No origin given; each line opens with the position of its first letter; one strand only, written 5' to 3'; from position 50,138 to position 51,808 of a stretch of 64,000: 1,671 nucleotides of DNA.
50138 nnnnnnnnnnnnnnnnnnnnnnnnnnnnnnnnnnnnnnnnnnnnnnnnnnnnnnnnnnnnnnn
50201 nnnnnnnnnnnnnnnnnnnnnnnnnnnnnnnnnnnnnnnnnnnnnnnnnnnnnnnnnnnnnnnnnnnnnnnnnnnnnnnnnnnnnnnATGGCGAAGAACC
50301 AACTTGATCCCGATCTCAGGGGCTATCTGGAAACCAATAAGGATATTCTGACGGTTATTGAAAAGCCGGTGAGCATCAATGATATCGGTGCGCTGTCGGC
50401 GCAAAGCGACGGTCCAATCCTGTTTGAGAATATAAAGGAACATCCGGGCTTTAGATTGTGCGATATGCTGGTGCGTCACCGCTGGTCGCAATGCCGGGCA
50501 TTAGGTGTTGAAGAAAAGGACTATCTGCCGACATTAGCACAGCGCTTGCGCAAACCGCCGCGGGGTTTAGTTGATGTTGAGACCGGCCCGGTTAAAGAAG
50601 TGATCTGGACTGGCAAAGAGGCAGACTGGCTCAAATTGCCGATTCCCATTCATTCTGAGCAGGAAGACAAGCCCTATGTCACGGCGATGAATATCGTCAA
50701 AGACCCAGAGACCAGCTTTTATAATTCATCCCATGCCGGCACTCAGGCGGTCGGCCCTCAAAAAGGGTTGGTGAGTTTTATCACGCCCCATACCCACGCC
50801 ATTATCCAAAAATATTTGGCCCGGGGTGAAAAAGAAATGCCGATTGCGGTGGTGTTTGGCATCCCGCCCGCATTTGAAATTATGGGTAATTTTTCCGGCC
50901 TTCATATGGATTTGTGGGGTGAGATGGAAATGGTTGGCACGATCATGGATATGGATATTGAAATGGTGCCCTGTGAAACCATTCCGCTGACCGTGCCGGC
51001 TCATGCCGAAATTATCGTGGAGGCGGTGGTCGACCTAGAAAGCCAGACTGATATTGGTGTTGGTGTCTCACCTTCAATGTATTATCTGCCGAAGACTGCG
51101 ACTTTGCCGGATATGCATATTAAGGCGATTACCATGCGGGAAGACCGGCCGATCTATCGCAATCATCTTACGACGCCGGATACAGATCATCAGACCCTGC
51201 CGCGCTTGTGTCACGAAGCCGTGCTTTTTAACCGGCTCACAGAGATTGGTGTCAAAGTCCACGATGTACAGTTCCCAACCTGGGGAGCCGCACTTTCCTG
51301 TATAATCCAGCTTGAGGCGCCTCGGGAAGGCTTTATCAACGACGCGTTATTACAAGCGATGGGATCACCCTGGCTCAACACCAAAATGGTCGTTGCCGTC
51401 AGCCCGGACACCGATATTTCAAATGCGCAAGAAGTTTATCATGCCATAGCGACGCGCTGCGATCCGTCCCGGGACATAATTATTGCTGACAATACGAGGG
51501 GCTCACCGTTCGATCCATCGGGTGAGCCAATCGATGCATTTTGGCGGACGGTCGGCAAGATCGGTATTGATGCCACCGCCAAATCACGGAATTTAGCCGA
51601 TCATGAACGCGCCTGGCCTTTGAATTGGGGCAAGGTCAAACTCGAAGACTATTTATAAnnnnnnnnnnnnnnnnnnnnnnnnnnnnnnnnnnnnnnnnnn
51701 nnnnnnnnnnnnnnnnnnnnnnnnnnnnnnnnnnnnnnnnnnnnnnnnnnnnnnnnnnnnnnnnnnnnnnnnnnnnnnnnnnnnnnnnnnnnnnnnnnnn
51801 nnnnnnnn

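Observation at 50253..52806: UbiD-2 - selenoprotein AhpD-like - MarR operon behind a perfect 19-bp palindrome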

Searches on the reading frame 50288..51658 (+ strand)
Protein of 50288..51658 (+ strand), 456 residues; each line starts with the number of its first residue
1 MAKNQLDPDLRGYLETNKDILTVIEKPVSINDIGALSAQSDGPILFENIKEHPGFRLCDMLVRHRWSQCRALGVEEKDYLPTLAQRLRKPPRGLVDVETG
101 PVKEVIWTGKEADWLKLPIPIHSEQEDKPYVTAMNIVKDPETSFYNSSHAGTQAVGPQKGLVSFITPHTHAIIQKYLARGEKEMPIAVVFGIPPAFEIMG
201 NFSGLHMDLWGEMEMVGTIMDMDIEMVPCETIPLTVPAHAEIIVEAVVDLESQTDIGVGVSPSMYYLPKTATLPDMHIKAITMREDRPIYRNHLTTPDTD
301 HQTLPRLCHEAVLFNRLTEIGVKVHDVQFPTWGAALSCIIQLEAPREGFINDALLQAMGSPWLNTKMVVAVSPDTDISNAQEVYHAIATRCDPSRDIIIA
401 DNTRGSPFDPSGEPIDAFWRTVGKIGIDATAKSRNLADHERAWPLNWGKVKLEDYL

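Call 7: search_protein_families(library=pfam, proteins=[window:50288-51655:+], max_evalue=0.01)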
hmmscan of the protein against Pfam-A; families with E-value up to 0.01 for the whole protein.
window:50288-51655:+ (456 aa): 3 families
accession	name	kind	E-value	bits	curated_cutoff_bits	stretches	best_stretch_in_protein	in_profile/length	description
PF01977.22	UbiD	-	3e-32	111.9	23.3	1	96-291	4-199/206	3-octaprenyl-4-hydroxybenzoate carboxy-lyase Rift-related domain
PF20696.2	UbiD_C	-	4.8e-22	78.8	24.2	1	306-429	5-127/127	3-octaprenyl-4-hydroxybenzoate carboxy-lyase C-terminal domain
PF20695.2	UbiD_N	-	0.00066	20.2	24.3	1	18-87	7-78/78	3-octaprenyl-4-hydroxybenzoate carboxy-lyase N-terminal domain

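Call 8: search_protein_families(library=ncbifam, proteins=[window:50288-51655:+], max_evalue=0.01)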
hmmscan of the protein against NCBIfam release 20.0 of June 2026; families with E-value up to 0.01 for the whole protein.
window:50288-51655:+ (456 aa): 7 families
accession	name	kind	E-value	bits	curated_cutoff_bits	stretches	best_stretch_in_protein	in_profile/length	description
TIGR00148.1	TIGR00148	subfamily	2.2e-45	155.1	244.85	1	75-432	89-438/438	UbiD family decarboxylase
NF041204.1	VdcC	exception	5.7e-35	120.6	650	1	39-433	41-439/467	non-oxidative hydroxyarylic acid decarboxylases subunit C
TIGR02723.1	phenyl_P_alpha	equivalog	9e-27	93.8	564.6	1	45-420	52-433/485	phenylphosphate carboxylase subunit alpha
TIGR03701.1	mena_SCO4490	equivalog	1.1e-23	83.7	495.9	1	77-401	95-415/433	menaquinone biosynthesis decarboxylase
NF008175.0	PRK10922.1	equivalog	8e-21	74.1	788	1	78-444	109-470/497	4-hydroxy-3-polyprenylbenzoate decarboxylase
TIGR02724.1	phenyl_P_beta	equivalog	3e-18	65.5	468.95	1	21-429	20-439/472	phenylphosphate carboxylase subunit beta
NF041219.1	BagN_FevL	exception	2.6e-17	62.5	1000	1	88-291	120-321/502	bagremycin/ferroverdin biosynthesis UbiD family decarboxylase BagN/FevL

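Call 11: find_encoding_contigs(protein=window:50288-51658:+, flank=10000, max_places=10)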
Protein window:50288-51658:+ (456 aa): 23 contigs read that carry it; 8 places shown.
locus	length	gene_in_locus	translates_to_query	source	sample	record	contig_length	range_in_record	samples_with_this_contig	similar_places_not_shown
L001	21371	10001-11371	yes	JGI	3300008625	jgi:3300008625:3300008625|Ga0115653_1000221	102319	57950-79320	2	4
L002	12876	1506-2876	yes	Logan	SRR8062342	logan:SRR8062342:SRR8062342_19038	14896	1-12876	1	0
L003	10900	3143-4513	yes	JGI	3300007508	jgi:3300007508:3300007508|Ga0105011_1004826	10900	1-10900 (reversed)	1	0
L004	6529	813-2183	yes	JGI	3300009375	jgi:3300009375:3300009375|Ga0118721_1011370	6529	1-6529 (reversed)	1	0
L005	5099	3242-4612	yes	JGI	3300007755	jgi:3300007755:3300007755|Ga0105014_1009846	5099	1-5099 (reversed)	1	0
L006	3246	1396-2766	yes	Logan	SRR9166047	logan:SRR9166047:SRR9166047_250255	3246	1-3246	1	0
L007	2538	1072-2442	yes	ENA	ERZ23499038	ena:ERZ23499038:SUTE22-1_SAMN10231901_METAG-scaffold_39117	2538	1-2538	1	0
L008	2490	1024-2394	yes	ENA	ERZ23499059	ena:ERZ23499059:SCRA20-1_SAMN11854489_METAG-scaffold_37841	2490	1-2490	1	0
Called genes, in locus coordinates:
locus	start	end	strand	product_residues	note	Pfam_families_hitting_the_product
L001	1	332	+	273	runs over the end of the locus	PF00005:ABC_tran, PF13304:AAA_21 (faint)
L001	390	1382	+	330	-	PF09084:NMT1, PF12974:Phosphonate-bd (weak)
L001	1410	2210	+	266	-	PF00528:BPD_transp_1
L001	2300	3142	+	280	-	PF08279:HTH_11 (faint), PF09339:HTH_IclR, PF01614:IclR_C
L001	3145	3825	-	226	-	PF01022:HTH_5, PF12840:HTH_20, PF00581:Rhodanese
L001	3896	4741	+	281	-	PF04116:FA_hydroxylase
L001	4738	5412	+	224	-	PF09335:VTT_dom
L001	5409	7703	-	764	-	PF01315:Ald_Xan_dh_C, PF02738:MoCoBD_1, PF20256:MoCoBD_2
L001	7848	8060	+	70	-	-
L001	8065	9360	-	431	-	PF01938:TRAM (weak), PF05958:tRNA_U5-meth_tr, PF05175:MTS (weak)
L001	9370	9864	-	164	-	PF02566:OsmC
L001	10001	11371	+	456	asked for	PF01977:UbiD, PF20696:UbiD_C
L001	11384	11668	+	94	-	-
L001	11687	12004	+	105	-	-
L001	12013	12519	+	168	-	PF22381:Staph_reg_Sar_Rot (faint), PF01047:MarR (weak), PF12802:MarR_2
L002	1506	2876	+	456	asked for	PF01977:UbiD, PF20696:UbiD_C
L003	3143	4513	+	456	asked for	PF01977:UbiD, PF20696:UbiD_C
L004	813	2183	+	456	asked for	PF01977:UbiD, PF20696:UbiD_C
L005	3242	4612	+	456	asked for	PF01977:UbiD, PF20696:UbiD_C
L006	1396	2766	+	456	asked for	PF01977:UbiD, PF20696:UbiD_C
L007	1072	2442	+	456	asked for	PF01977:UbiD, PF20696:UbiD_C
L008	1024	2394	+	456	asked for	PF01977:UbiD, PF20696:UbiD_C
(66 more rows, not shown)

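Call 23: search_solved_structures(query=window:50288-51655:+, max_evalue=0.001, show_alignments=2)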
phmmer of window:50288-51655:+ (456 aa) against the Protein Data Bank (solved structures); distinct sequences matched with E-value up to 0.001: 40.
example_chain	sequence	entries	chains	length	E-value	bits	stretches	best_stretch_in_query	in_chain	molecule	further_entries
6h6x_B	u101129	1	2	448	1.7e-38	135.8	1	24-456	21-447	3-polyprenyl-4-hydroxybenzoate decarboxylase and related decarboxylases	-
6h6v_A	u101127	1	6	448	6.6e-38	133.8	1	24-456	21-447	3-polyprenyl-4-hydroxybenzoate decarboxylase and related decarboxylases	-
7nf0_A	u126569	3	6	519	5.2e-20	74.8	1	75-410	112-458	Ferulic acid decarboxylase 1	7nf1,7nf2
7ney_A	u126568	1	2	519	6.9e-20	74.4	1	75-413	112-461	Ferulic acid decarboxylase 1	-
7p9q_A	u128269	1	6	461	3.7e-19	72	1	109-441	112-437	AnInD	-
7abo_C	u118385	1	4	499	1.1e-18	70.5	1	77-417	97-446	UbiD-like decarboxylase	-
6evd_A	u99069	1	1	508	1.6e-18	70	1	87-411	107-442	Ferulic acid decarboxylase 1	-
6ev9_A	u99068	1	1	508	2e-18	69.6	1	87-411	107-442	Ferulic acid decarboxylase 1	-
7nf3_A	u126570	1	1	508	2.2e-18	69.5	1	88-411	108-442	Ferulic acid decarboxylase 1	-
6ev5_A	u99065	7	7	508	2.4e-18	69.4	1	87-411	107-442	Ferulic acid decarboxylase 1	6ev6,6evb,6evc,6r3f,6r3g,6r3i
4za4_A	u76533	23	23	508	2.4e-18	69.4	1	87-411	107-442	Fdc1 | Putative uncharacterized protein An03g06590 | A niger Fdc1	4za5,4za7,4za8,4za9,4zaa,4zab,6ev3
6ev8_A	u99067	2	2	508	2.4e-18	69.3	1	87-411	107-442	Ferulic acid decarboxylase 1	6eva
6r2z_A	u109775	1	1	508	2.5e-18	69.3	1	87-411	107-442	Ferulic acid decarboxylase 1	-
6ev7_A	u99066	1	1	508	2.5e-18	69.3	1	87-411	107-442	Ferulic acid decarboxylase 1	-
8oeh_A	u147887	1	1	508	2.9e-18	69.1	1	87-411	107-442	Ferulic acid decarboxylase 1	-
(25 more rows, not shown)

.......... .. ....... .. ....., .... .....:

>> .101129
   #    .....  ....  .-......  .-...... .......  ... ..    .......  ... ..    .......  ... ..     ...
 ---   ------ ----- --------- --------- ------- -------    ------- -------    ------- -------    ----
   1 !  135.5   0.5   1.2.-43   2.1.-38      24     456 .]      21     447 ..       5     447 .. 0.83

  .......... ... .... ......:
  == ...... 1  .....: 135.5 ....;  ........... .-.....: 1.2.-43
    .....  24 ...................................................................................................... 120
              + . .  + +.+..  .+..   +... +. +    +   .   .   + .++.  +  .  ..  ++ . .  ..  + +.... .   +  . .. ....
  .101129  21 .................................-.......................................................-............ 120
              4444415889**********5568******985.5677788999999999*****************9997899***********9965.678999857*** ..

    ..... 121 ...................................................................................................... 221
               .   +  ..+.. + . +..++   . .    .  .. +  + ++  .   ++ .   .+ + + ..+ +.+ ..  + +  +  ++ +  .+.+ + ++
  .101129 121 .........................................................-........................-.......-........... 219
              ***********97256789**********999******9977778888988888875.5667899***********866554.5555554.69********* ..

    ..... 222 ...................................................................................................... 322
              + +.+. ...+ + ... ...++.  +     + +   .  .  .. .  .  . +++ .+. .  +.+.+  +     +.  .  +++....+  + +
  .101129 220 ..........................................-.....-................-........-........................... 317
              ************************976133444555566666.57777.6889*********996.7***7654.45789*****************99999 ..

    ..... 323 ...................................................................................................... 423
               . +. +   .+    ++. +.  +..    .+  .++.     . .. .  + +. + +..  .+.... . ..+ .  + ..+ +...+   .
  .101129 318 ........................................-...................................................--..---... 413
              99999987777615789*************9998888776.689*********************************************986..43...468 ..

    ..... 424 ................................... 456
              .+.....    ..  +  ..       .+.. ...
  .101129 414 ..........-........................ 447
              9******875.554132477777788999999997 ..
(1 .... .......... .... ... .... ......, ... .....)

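Call 38: find_related_loci(query=A2, collection=metagenome_contigs, flank=5000)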
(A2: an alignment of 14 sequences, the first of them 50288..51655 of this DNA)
Query A2 (456 aa) in metagenome_contigs; peptide patterns used: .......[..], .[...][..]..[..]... (x = any residue, [..] = any of these).
403 stretches matched a pattern; 342 encode a relative of the query (tblastn E <= 1e-3); the best 80 are kept; 80 distinct loci.
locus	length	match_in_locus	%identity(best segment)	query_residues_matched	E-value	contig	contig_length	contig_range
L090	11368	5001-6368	94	1-456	0e+0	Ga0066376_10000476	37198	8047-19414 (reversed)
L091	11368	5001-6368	92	1-456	0e+0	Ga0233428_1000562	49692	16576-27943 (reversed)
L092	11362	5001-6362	86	3-456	0e+0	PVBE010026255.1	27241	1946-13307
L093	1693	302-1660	84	4-456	0e+0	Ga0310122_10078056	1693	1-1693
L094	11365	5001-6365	80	3-456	0e+0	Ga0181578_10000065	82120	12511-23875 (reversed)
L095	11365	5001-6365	80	3-456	0e+0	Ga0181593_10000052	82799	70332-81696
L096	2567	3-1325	84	16-456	0e+0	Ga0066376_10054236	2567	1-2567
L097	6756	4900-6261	78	3-455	0e+0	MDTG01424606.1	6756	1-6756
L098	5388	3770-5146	71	1-456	0e+0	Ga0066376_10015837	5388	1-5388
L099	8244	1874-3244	72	3-456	0e+0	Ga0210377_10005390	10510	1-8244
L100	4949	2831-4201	72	3-456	0e+0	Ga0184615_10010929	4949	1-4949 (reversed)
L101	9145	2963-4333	72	3-456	0e+0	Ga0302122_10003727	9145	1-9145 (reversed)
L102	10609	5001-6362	72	6-456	0e+0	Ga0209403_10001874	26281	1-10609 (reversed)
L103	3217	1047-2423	71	1-456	0e+0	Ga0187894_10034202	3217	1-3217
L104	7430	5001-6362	72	6-456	0e+0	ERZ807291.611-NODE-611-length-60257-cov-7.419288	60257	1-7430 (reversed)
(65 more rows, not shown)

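Call 43: find_homologous_proteins(query=A2, max_evalue=1e-10)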
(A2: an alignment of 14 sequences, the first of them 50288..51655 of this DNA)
Query A2 (14 sequences) (456 aa, profile of the alignment): 3397 proteins with E <= 1e-10 among 8000 candidates; the best 120 are listed.
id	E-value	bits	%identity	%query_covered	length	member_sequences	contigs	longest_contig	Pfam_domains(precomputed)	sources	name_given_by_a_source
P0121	3.6e-278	941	72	99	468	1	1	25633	PF20696.3,PF01977.23,PF20695.3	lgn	-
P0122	1.1e-277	939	70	100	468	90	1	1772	PF20696.3,PF01977.23,PF20695.3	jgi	jgi:2,5-furandicarboxylate decarboxylase 1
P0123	3.6e-277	937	70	99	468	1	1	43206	PF20696.3,PF01977.23,PF20695.3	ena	-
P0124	3.9e-277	937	71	99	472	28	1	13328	PF20696.3,PF01977.23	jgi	-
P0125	4.8e-277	937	70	99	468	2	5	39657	PF20696.3,PF01977.23,PF20695.3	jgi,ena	jgi:2,5-furandicarboxylate decarboxylase 1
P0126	7.3e-277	936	70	99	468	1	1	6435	PF20696.3,PF01977.23,PF20695.3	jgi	jgi:UbiD family decarboxylase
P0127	7.3e-277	936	70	100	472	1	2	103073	PF20696.3,PF01977.23,PF20695.3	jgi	jgi:UbiD family decarboxylase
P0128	8.1e-277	936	69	100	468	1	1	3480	PF20696.3,PF01977.23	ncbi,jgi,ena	jgi:2,5-furandicarboxylate decarboxylase 1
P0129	8.8e-277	936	70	100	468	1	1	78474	PF20696.3,PF01977.23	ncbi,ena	-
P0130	1.1e-276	936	71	100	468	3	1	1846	PF20696.3,PF01977.23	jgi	-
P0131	1.2e-276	936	70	99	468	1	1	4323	PF20696.3,PF01977.23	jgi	jgi:2,5-furandicarboxylate decarboxylase 1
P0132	1.7e-276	935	70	100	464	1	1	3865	PF20696.3,PF01977.23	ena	-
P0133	2.7e-276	934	70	100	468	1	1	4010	PF20696.3,PF01977.23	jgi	jgi:2,5-furandicarboxylate decarboxylase 1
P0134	8.1e-276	933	70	99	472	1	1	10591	PF20696.3,PF01977.23,PF20695.3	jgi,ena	-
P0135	9.0e-276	933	71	99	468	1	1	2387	PF20696.3,PF01977.23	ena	-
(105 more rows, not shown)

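Call 84: search_protein_representatives(protein=window:50288-51655:+)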
Query: 456 residues. Proteins with E-value up to 0.001 (for the whole library): 2493; up to 1e-10: 1222; up to 1e-30: 131. The best 150 are listed.
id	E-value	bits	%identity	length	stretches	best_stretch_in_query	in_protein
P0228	5.4e-209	711.1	68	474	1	5-456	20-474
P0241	8.3e-125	433.6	54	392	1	5-371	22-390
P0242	5.6e-117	407.8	61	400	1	77-351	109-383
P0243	4.7e-111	388.2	69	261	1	4-251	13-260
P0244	2.0e-109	382.9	42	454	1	9-456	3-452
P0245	9.4e-105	367.4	50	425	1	45-416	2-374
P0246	3.6e-103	362.2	63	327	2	134-359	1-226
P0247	5.7e-102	358.3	66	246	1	45-289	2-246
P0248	3.7e-93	329.2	55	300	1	165-456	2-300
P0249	3.4e-91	322.8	63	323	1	15-253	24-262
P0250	7.0e-85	301.9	38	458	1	8-455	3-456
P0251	1.2e-82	294.6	39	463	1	7-456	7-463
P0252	1.5e-81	291.0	41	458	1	9-456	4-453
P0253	4.2e-80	286.2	52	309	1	156-456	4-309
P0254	7.4e-78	278.8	41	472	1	8-456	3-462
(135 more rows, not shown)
